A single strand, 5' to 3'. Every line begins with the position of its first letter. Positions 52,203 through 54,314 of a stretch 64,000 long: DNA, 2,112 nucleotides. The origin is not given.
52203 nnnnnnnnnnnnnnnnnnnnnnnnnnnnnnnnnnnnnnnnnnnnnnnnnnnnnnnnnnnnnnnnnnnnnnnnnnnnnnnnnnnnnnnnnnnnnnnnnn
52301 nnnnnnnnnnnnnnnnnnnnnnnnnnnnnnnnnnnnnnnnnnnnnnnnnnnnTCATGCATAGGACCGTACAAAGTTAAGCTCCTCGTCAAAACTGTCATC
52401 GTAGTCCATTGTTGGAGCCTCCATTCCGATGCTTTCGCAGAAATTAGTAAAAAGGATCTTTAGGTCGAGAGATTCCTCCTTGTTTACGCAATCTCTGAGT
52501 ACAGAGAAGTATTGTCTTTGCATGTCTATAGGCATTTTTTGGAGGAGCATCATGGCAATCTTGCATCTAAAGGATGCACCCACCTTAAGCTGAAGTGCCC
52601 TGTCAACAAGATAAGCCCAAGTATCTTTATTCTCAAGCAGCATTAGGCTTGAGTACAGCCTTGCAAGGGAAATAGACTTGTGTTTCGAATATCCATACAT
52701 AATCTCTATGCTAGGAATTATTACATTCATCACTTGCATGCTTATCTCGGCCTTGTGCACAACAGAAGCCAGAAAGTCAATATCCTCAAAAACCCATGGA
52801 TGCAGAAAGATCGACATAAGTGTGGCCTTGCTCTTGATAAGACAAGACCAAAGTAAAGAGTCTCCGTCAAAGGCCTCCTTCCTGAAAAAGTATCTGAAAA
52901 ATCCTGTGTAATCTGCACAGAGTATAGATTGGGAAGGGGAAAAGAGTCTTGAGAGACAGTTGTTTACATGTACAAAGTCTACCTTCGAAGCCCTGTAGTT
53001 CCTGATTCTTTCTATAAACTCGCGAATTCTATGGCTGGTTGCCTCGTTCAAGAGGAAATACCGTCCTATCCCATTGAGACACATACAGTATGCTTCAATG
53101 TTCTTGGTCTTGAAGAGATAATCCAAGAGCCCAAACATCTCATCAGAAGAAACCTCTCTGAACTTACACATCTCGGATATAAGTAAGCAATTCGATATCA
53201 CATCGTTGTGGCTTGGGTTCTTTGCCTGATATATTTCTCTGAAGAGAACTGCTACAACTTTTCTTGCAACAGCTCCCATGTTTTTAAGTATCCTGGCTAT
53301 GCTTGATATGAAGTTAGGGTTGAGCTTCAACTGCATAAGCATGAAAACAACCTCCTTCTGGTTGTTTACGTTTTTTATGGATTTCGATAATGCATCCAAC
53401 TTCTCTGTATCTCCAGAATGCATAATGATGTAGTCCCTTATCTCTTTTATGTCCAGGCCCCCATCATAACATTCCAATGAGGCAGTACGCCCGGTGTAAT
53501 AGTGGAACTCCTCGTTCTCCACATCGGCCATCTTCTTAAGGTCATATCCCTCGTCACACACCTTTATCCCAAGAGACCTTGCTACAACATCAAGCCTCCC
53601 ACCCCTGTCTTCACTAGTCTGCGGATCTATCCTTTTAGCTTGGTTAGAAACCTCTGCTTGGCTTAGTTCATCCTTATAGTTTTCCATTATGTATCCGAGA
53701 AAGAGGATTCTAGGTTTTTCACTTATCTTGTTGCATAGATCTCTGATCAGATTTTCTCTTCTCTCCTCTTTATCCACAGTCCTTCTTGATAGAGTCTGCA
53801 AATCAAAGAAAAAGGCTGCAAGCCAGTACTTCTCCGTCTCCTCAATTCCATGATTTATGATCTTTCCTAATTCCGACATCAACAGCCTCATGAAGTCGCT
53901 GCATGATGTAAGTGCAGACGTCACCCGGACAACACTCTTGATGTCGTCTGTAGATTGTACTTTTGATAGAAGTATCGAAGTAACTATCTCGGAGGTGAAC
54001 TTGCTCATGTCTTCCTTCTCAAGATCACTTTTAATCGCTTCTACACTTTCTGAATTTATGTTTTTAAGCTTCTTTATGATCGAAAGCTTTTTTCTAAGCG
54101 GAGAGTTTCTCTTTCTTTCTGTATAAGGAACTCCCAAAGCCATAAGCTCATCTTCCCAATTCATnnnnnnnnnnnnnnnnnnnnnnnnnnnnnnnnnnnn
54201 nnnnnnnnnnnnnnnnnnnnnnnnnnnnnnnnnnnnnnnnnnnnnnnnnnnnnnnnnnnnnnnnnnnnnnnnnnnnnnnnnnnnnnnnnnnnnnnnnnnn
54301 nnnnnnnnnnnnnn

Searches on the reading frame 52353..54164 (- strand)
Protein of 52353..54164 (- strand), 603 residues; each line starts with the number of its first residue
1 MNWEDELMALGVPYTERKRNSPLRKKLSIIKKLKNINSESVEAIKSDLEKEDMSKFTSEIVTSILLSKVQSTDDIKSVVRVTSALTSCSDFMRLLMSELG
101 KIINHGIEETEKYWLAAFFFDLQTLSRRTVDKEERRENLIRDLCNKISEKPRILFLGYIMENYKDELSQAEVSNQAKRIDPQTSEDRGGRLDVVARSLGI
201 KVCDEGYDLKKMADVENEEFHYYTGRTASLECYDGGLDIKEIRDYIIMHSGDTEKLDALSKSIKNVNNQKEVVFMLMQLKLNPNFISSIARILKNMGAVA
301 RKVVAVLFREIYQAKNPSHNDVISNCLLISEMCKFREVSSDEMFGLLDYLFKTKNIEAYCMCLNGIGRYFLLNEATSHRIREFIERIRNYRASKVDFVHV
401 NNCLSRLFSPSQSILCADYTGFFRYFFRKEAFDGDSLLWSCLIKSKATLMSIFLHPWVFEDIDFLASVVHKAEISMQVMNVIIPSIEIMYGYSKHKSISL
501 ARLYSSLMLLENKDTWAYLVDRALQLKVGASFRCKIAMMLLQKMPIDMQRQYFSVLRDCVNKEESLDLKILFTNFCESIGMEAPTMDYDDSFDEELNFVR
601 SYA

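Call 18: find_encoding_contigs(protein=window:52353-54164:-, flank=10000, max_places=1)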
Protein window:52353-54164:- (603 aa): 5 contigs read that carry it; 1 place shown.
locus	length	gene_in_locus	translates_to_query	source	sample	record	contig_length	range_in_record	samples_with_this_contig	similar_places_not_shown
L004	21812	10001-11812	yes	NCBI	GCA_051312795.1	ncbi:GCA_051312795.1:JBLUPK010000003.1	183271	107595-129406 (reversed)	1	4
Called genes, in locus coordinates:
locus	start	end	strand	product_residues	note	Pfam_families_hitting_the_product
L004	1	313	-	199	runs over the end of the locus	PF05964:FYRN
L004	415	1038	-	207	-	PF02136:NTF2 (weak)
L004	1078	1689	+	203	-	PF00013:KH_1, PF22675:KH-I_KHDC4-BBP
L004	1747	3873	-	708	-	PF14551:MCM_N, PF17207:MCM_OB, PF00493:MCM, PF07728:AAA_5 (faint), PF01078:Mg_chelatase (weak), PF17855:MCM_lid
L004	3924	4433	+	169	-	PF06703:SPC25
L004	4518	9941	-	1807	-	PF23593:HEAT_ATR, PF00454:PI3_PI4_kinase, PF02260:FATC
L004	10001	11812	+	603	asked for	PF02854:MIF4G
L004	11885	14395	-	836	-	-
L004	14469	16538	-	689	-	PF13589:HATPase_c_3, PF00183:HSP90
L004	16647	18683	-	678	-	PF06733:DEAD_2, PF13307:Helicase_C_2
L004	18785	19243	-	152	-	PF00240:ubiquitin, PF11976:Rad60-SLD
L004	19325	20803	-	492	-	-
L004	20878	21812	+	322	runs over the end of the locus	PF01239:PPTA (weak)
